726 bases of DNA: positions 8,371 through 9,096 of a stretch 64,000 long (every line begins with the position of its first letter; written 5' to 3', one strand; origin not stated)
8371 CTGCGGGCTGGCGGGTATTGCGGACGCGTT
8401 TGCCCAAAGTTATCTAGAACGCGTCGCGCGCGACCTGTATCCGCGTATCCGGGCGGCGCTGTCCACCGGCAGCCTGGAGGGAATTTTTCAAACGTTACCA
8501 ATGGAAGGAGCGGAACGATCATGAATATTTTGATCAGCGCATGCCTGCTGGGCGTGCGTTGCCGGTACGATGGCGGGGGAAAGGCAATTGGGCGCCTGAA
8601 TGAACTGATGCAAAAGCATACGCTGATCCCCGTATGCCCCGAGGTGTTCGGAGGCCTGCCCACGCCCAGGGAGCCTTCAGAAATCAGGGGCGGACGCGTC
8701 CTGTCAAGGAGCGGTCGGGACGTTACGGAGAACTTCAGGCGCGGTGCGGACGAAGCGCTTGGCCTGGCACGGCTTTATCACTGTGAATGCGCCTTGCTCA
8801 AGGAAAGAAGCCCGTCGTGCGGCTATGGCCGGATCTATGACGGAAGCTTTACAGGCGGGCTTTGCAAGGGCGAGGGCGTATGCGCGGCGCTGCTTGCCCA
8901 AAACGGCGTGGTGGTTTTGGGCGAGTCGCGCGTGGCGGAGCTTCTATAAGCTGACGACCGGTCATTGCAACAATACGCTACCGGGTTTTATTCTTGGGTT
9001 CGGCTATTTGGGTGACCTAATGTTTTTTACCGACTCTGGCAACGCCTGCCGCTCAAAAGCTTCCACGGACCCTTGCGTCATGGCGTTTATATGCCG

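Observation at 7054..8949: Translationally coupled three-gene operon: two uncharacterized proteins fused by overlapping stop/start codons to a DUF523/TudS-like Fe-S desulfidase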

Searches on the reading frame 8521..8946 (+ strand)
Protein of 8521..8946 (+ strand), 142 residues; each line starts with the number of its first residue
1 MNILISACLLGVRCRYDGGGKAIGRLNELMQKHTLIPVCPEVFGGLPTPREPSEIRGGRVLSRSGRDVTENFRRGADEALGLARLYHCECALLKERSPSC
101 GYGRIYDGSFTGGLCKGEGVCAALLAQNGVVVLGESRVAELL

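Call 3: search_protein_families(library=pfam, proteins=[window:8521-8946:+], max_evalue=0.01)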
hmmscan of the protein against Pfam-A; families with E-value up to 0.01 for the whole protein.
window:8521-8946:+ (142 aa): 1 family
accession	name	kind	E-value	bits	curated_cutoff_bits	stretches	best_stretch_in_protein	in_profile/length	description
PF04463.17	2-thiour_desulf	-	2.5e-44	151.1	34.7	1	3-135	1-139/141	2-thiouracil desulfurase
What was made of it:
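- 8521..8949 (+): Gene C: stand-alone TudS ([4Fe-4S] thiouracil / 4-thio-UMP desulfidase family), 142 aa. Pfam PF04463, E 2.5e-44 (call 3).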

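Call 4: search_protein_families(library=ncbifam, proteins=[window:8521-8946:+], max_evalue=0.01)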
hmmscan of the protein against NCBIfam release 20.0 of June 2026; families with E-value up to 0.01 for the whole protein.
window:8521-8946:+ (142 aa): 0 families

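Call 24: search_solved_structures(query=window:8521-8946:+, max_evalue=0.001, show_alignments=2)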
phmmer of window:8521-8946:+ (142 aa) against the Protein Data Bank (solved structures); distinct sequences matched with E-value up to 0.001: 1.
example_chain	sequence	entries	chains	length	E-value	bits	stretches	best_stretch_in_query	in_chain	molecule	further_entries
6z92_A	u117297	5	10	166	1e-34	123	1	3-141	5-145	DUF523 domain-containing protein | TudS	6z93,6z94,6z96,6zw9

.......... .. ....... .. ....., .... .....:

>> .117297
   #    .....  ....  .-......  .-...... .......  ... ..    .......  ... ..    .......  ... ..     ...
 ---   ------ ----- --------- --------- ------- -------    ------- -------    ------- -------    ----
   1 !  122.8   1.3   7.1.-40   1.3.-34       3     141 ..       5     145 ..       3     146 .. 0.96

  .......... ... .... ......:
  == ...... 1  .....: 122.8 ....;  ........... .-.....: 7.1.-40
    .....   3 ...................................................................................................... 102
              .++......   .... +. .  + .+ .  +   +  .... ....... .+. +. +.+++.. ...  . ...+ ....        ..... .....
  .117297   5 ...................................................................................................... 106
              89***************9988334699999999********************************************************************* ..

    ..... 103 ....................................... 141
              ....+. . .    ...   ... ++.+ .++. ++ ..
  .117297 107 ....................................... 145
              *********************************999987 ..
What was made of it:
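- On TudS / DUF523 (PF04463): Cys8, Cys39 and Cys100 align to them in the phmmer alignment to 6Z92 (call 24).
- Closest known: TudS, the stand-alone DUF523 [4Fe-4S] thiouracil / 4-thio-UMP desulfidase. Same: Gene C matches over its full length (E 1e-34 to 6Z92, call 24).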

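Call 39: search_protein_families(library=padloc, proteins=[window:8521-8946:+], max_evalue=1)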
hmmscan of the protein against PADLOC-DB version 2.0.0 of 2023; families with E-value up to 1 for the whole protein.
window:8521-8946:+ (142 aa): 0 families

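Call 40: search_protein_families(library=phrogs, proteins=[window:8521-8946:+], max_evalue=1)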
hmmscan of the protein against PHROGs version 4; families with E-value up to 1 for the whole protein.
window:8521-8946:+ (142 aa): 2 families
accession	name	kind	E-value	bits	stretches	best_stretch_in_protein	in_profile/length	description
phrog_27395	-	unknown function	8.1e-42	143.4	1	3-138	2-147/153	-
phrog_3275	-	unknown function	1.7e-07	31.7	1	3-123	7-135/319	-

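Call 82: list_cluster_members(proteins=[P0121, P0001, window:8521-8946:+])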
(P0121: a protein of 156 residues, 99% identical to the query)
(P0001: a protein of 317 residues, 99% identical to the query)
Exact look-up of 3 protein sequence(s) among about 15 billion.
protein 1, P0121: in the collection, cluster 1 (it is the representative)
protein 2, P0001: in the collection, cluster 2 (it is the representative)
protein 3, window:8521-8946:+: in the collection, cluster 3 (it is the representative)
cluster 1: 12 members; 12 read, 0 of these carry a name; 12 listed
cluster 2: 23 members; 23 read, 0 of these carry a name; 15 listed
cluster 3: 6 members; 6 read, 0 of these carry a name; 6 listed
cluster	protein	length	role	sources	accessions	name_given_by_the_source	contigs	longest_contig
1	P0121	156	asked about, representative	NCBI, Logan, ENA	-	-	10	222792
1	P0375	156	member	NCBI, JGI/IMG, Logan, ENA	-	-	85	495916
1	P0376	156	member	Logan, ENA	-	-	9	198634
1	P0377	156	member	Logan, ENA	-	-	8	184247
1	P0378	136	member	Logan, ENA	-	-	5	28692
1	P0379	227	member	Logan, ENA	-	-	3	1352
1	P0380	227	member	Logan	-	-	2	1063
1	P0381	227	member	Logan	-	-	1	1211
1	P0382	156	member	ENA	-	-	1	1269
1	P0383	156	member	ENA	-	-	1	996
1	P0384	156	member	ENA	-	-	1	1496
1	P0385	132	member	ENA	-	-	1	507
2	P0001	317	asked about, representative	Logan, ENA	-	-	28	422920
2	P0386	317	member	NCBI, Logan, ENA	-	-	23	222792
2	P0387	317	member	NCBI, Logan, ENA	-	-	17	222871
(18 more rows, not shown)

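Call 83: find_homologous_proteins(query=window:8521-8946:+, max_evalue=1e-20)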
Query window:8521-8946:+ (142 aa): 7761 proteins with E <= 1e-20 among 8000 candidates; the best 120 are listed.
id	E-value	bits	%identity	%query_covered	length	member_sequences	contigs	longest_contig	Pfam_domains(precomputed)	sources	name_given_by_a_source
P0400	7.7e-89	313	100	100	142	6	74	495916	PF04463.18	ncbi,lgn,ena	-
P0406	5.5e-76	272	100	87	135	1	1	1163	PF04463.18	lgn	-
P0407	2.1e-61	224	70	99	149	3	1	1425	PF04463.18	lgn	-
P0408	2.1e-59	218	68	100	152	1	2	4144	PF04463.18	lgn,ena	-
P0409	4.0e-59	217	71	100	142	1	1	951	PF04463.18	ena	-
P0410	7.5e-59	216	71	100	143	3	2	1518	PF04463.18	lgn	-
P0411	9.1e-59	216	69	99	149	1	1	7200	PF04463.18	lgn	-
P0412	1.4e-58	215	71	100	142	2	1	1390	PF04463.18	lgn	-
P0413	1.8e-58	215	70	100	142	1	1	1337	PF04463.18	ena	-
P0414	1.9e-58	215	70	100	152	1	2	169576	PF04463.18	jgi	jgi:uncharacterized protein YbbK (DUF523 family)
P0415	2.4e-58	214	68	100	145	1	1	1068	PF04463.18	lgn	-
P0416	3.7e-58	214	68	100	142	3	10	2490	PF04463.18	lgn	-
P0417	4.5e-58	213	66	100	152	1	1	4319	PF04463.18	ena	-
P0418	6.2e-58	213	68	100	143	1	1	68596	PF04463.18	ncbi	-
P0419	7.6e-58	213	69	100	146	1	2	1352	PF04463.18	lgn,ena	-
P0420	7.9e-58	213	68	99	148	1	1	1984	PF04463.18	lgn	-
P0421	7.9e-58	213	70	100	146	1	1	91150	PF04463.18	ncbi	-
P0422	1.1e-57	212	68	100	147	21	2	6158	PF04463.18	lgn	-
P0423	1.2e-57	212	70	100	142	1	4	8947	PF04463.18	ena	-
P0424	1.5e-57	212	68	100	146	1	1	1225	PF04463.18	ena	-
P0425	1.7e-57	212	68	100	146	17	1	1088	PF04463.18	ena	-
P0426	2.0e-57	211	68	100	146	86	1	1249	PF04463.18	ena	-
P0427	2.1e-57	211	69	100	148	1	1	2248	PF04463.18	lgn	-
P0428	2.5e-57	211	67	100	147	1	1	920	PF04463.18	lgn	-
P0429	2.5e-57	211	68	100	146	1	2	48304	PF04463.18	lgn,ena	-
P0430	2.6e-57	211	67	100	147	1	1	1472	PF04463.18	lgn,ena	-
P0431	2.6e-57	211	67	100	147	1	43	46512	PF04463.18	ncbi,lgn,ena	-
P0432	2.6e-57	211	67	100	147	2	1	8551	PF04463.18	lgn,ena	-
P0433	3.3e-57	211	70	100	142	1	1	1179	PF04463.18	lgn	-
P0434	3.3e-57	211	67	100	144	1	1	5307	PF04463.18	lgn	-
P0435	3.6e-57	211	63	100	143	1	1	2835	PF04463.18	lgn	-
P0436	3.9e-57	210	67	100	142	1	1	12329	PF04463.18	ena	-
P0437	5.4e-57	210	68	100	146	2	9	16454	PF04463.18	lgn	-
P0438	5.7e-57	210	68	100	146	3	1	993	PF04463.18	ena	-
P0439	6.4e-57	210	68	100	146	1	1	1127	PF04463.18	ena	-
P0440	6.6e-57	210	64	97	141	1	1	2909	PF04463.18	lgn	-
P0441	7.0e-57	210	67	100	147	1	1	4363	PF04463.18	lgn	-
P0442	7.6e-57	210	69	100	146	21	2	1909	PF04463.18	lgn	-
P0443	7.9e-57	209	67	100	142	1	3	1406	PF04463.18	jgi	-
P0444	8.4e-57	209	66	100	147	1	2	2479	PF04463.18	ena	-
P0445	1.1e-56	209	68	100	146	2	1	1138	PF04463.18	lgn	-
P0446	1.1e-56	209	66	100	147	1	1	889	PF04463.18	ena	-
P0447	1.1e-56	209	67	100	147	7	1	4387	PF04463.18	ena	-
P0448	1.2e-56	209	68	100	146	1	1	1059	PF04463.18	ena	-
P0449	1.4e-56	209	67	100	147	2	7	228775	PF04463.18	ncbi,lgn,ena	-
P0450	1.4e-56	209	69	100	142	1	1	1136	PF04463.18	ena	-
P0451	1.6e-56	208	66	100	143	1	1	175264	PF04463.18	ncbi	-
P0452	1.9e-56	208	66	100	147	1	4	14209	PF04463.18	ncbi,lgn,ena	-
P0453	1.9e-56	208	65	100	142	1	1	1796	PF04463.18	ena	-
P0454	2.3e-56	208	68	100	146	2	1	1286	PF04463.18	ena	-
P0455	2.4e-56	208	69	100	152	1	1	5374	PF04463.18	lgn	-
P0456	2.4e-56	208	68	100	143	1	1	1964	PF04463.18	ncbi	-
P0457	2.5e-56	208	66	100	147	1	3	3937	PF04463.18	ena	-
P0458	3.7e-56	207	65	99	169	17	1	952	PF04463.18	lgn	-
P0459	4.5e-56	207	65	100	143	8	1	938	PF04463.18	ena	-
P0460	4.6e-56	207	65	100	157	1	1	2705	PF04463.18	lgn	-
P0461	4.7e-56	207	68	100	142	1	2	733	PF04463.18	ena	-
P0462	6.1e-56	207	68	100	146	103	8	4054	PF04463.18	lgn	-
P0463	6.1e-56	207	61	100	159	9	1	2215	PF04463.18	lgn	-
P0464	6.2e-56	207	62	100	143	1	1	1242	PF04463.18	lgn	-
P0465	6.5e-56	206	63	100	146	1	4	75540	PF04463.18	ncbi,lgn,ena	-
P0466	8.1e-56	206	63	100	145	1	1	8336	PF04463.18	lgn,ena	-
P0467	9.5e-56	206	61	100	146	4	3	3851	PF04463.18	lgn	-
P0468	9.6e-56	206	68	100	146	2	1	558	PF04463.18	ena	-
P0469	1.1e-55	206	66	100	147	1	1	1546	PF04463.18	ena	-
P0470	1.1e-55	206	62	100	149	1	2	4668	PF04463.18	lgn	-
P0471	1.3e-55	206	68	100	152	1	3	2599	PF04463.18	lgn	-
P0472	1.3e-55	205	67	100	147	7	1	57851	PF04463.18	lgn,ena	-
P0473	1.4e-55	205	66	100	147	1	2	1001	PF04463.18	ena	-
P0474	1.5e-55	205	67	100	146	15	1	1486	PF04463.18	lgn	-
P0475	1.6e-55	205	64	100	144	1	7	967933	PF04463.18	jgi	jgi:uncharacterized protein YbbK (DUF523 family)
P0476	1.9e-55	205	68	100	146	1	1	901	PF04463.18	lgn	-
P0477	1.9e-55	205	68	100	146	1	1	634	PF04463.18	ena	-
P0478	2.0e-55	205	62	100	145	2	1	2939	PF04463.18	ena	-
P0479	2.1e-55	205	67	99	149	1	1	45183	PF04463.18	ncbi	-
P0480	2.1e-55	205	68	100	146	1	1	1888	PF04463.18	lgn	-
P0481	2.1e-55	205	67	100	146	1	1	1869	PF04463.18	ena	-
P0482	3.0e-55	204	68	100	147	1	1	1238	PF04463.18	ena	-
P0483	3.4e-55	204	65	100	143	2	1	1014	PF04463.18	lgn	-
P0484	3.5e-55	204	68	100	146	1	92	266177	PF04463.18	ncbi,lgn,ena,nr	ncbi:MAG TPA: DUF523 domain-containing protein [Candidatus Limiplasma pullicola]|nr:DUF523 domain-co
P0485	3.9e-55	204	66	100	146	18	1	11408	PF04463.18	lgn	-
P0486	4.2e-55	204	65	100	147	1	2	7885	PF04463.18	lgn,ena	-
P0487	4.8e-55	204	67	100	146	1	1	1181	PF04463.18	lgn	-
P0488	5.1e-55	204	66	100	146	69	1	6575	PF04463.18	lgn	-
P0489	5.5e-55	203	65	100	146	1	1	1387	PF04463.18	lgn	-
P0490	6.7e-55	203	66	100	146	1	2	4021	PF04463.18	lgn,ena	-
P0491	6.8e-55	203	67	100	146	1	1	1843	PF04463.18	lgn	-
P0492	6.8e-55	203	67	100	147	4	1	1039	PF04463.18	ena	-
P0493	7.3e-55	203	64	99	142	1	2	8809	PF04463.18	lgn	-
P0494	8.2e-55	203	68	99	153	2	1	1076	PF04463.18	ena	-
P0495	8.8e-55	203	66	100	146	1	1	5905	PF04463.18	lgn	-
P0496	9.3e-55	203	68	100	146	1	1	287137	PF04463.18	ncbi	-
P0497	9.3e-55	203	65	100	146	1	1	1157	PF04463.18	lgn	-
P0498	9.4e-55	203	65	100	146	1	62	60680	PF04463.18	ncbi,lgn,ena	-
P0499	9.4e-55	203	65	100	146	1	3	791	PF04463.18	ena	-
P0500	9.9e-55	203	65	100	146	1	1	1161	PF04463.18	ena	-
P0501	1.0e-54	203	65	100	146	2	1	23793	PF04463.18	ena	-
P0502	1.0e-54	203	66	100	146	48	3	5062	PF04463.18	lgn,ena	-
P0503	1.0e-54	203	66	100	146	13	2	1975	PF04463.18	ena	-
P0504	1.0e-54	203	64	100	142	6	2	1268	PF04463.18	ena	-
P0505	1.0e-54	203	65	100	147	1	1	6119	PF04463.18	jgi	-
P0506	1.1e-54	203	65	97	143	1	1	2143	PF04463.18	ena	-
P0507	1.1e-54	203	63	100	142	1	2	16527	PF04463.18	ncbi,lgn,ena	-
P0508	1.1e-54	203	64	100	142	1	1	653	PF04463.18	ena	-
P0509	1.1e-54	202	65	100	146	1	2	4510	PF04463.18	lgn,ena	-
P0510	1.1e-54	202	61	100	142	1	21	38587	PF04463.18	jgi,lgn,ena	jgi:uncharacterized protein YbbK (DUF523 family)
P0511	1.2e-54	202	64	100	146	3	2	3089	PF04463.18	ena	-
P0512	1.2e-54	202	65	100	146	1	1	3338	PF04463.18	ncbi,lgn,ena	-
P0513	1.4e-54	202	61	100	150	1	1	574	PF04463.18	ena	-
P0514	1.4e-54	202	67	100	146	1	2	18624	PF04463.18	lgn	-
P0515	1.5e-54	202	64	100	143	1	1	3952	PF04463.18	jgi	jgi:uncharacterized protein YbbK (DUF523 family)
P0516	1.6e-54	202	61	100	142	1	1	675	PF04463.18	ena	-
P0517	1.6e-54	202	65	100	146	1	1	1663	PF04463.18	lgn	-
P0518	1.7e-54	202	67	100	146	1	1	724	PF04463.18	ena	-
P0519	1.8e-54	202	67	100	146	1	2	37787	PF04463.18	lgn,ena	-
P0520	2.3e-54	201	62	97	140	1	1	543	PF04463.18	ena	-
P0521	2.7e-54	201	65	100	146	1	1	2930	PF04463.18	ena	-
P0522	2.9e-54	201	66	100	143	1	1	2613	PF04463.18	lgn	-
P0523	3.0e-54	201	67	100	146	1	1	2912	PF04463.18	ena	-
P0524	3.0e-54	201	68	100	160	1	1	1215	PF04463.18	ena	-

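Call 84: find_encoding_contigs(protein=P0414, flank=4000, max_places=1)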
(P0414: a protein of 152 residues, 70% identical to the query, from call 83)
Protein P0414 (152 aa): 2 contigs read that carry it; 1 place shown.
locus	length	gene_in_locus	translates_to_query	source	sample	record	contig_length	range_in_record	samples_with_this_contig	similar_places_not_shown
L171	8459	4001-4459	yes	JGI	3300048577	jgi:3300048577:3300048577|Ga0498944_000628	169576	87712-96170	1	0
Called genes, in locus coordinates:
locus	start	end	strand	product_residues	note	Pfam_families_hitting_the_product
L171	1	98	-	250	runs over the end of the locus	PF00303:Thymidylat_synt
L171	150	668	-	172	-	PF00186:DHFR_1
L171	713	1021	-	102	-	PF01713:Smr (weak)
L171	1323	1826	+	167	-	PF05635:23S_rRNA_IVP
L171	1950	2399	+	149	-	-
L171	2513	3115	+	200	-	-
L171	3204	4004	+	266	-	-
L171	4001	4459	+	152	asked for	PF04463:2-thiour_desulf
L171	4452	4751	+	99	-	PF12675:DUF3795 (weak)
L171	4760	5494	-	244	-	PF07947:YhhN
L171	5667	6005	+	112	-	-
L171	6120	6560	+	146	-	PF13673:Acetyltransf_10, PF00583:Acetyltransf_1, PF13508:Acetyltransf_7, PF08445:FR47 (faint)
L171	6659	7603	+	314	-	PF01381:HTH_3, PF12844:HTH_19, PF13428:TPR_14 (faint), PF13443:HTH_26 (faint), PF13560:HTH_31, PF14559:TPR_19 (faint), PF24575:TPR_Slam (faint), PF07719:TPR_2 (faint), +2 more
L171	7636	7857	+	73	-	-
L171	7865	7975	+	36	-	-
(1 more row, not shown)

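Call 85: find_encoding_contigs(protein=P0421, flank=4000, max_places=1)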
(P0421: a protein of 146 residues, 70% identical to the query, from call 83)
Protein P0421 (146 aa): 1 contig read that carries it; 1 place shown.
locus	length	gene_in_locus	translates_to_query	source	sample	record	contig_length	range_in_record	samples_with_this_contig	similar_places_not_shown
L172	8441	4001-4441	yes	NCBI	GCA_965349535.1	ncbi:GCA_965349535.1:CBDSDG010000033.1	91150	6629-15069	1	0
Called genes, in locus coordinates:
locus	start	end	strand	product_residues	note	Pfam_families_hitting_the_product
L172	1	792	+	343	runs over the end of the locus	PF09992:NAGPA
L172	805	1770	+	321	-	PF01790:LGT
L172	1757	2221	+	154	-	PF02870:Methyltransf_1N (weak), PF01035:DNA_binding_1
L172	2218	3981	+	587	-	PF00224:PK, PF03328:HpcH_HpaI (faint), PF02887:PK_C, PF00391:PEP-utilizers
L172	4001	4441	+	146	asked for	PF04463:2-thiour_desulf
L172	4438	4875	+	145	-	PF13527:Acetyltransf_9 (weak), PF00583:Acetyltransf_1, PF13673:Acetyltransf_10 (weak), PF13508:Acetyltransf_7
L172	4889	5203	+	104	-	-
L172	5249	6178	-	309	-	PF06347:SH3_4 (weak), PF08239:SH3_3, PF18341:PSA_CBD (faint), PF18348:SH3_16 (faint), PF07653:SH3_2 (faint), PF08239:SH3_3, PF06347:SH3_4 (weak), PF08239:SH3_3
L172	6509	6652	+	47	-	-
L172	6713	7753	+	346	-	PF01594:AI-2E_transport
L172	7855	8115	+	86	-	PF06135:IreB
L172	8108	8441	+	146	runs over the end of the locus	PF03652:RuvX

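Call 86: find_encoding_contigs(protein=P0418, flank=4000, max_places=1)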
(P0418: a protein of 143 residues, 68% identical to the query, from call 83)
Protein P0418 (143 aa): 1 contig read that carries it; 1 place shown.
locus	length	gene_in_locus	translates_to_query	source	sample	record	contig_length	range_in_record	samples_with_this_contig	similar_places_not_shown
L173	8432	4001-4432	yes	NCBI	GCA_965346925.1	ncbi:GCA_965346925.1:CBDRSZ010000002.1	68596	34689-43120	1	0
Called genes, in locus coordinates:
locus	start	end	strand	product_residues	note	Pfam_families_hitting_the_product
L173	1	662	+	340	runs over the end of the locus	PF09992:NAGPA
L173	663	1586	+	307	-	PF01790:LGT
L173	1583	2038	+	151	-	PF02870:Methyltransf_1N, PF01035:DNA_binding_1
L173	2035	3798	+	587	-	PF00224:PK, PF03328:HpcH_HpaI (faint), PF02887:PK_C, PF00391:PEP-utilizers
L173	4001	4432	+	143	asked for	PF04463:2-thiour_desulf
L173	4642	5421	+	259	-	PF01012:ETF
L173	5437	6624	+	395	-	PF00037:Fer4 (weak), PF12797:Fer4_2 (faint), PF12837:Fer4_6 (weak), PF12838:Fer4_7 (faint), PF13187:Fer4_9, PF13237:Fer4_10 (faint), PF01012:ETF, PF00766:ETF_alpha, +1 more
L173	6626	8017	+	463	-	PF01565:FAD_binding_4, PF02913:FAD-oxidase_C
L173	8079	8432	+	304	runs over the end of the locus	PF01156:IU_nuc_hydro, PF07632:Sde182_NH-like (faint)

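Call 87: find_encoding_contigs(protein=P0484, flank=4000, max_places=1)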
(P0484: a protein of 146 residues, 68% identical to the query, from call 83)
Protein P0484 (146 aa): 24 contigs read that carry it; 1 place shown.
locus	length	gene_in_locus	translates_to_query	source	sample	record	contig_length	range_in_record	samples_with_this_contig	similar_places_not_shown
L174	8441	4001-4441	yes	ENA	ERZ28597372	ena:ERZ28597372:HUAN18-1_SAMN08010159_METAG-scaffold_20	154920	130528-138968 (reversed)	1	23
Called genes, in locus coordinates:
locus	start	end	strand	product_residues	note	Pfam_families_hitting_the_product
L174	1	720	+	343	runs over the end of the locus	PF09992:NAGPA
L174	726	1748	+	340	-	PF01790:LGT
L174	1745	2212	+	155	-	PF02870:Methyltransf_1N, PF01035:DNA_binding_1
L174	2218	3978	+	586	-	PF00224:PK, PF03328:HpcH_HpaI (weak), PF02887:PK_C, PF00391:PEP-utilizers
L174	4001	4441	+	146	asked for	PF04463:2-thiour_desulf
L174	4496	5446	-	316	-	PF06347:SH3_4 (faint), PF08239:SH3_3, PF18341:PSA_CBD (faint), PF18348:SH3_16 (faint), PF07653:SH3_2 (faint), PF08239:SH3_3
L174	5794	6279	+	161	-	PF05239:PRC (faint)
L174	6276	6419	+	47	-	-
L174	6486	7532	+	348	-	PF01594:AI-2E_transport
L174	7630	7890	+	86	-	PF06135:IreB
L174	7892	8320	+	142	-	PF03652:RuvX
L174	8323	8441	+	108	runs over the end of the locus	PF06949:DUF1292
